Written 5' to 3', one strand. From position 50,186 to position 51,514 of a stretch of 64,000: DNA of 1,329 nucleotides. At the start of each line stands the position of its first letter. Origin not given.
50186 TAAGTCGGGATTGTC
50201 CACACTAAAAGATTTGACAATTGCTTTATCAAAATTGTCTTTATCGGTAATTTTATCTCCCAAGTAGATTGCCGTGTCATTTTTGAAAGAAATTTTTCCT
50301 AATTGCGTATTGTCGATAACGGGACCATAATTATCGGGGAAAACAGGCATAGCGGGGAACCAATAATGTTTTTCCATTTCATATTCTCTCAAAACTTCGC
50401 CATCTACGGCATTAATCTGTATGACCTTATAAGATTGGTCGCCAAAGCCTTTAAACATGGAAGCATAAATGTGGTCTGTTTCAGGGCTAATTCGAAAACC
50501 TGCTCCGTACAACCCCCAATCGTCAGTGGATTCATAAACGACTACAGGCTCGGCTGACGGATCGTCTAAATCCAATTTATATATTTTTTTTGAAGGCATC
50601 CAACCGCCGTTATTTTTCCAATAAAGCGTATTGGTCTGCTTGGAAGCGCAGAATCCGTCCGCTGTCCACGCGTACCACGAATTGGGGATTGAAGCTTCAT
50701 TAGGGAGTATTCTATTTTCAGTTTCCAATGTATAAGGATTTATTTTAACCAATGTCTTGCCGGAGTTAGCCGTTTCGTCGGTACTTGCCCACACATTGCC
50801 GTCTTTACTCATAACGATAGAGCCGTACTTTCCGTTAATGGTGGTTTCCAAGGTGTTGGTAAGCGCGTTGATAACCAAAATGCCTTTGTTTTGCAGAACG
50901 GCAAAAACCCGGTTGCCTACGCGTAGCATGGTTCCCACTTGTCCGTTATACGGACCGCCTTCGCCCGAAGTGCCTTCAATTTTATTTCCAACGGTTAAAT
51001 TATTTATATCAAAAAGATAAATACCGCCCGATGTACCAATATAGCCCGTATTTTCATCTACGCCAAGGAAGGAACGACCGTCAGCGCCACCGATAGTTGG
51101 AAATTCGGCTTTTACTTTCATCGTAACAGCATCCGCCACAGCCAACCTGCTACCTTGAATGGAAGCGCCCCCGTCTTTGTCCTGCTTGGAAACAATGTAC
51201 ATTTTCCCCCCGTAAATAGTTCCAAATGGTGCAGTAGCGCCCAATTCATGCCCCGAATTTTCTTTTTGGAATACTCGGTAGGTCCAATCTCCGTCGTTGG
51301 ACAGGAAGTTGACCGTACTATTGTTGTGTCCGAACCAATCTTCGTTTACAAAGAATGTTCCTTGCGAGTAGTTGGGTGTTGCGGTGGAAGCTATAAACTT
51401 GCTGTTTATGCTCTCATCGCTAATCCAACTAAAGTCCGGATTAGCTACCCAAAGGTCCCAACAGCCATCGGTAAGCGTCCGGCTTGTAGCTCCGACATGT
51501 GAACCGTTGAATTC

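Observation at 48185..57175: Cobalamin-riboswitch operon in which B12-capture accessory proteins are T9SS cargo rather than only lipoproteins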

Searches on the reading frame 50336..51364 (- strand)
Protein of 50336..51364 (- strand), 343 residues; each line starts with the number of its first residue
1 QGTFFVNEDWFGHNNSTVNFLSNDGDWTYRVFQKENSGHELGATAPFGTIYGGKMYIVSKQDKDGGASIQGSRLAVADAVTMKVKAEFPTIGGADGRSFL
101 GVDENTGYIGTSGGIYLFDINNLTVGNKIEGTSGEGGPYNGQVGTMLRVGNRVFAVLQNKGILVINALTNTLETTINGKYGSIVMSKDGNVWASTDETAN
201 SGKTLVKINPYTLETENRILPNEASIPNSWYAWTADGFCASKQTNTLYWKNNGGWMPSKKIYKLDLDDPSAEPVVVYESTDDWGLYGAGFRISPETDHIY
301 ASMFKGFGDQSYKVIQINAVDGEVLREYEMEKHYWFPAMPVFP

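Call 23: search_solved_structures(query=window:50336-51364:-, max_evalue=0.001, show_alignments=3)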
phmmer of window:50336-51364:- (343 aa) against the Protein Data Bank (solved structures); distinct sequences matched with E-value up to 0.001: 2.
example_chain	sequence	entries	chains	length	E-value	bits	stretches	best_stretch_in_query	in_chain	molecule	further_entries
9s6c_C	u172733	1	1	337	6.4e-24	88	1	2-342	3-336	Quinoprotein amine dehydrogenase-like protein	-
9s6c_A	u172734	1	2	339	6.5e-24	87.9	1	2-342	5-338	Quinoprotein amine dehydrogenase-like protein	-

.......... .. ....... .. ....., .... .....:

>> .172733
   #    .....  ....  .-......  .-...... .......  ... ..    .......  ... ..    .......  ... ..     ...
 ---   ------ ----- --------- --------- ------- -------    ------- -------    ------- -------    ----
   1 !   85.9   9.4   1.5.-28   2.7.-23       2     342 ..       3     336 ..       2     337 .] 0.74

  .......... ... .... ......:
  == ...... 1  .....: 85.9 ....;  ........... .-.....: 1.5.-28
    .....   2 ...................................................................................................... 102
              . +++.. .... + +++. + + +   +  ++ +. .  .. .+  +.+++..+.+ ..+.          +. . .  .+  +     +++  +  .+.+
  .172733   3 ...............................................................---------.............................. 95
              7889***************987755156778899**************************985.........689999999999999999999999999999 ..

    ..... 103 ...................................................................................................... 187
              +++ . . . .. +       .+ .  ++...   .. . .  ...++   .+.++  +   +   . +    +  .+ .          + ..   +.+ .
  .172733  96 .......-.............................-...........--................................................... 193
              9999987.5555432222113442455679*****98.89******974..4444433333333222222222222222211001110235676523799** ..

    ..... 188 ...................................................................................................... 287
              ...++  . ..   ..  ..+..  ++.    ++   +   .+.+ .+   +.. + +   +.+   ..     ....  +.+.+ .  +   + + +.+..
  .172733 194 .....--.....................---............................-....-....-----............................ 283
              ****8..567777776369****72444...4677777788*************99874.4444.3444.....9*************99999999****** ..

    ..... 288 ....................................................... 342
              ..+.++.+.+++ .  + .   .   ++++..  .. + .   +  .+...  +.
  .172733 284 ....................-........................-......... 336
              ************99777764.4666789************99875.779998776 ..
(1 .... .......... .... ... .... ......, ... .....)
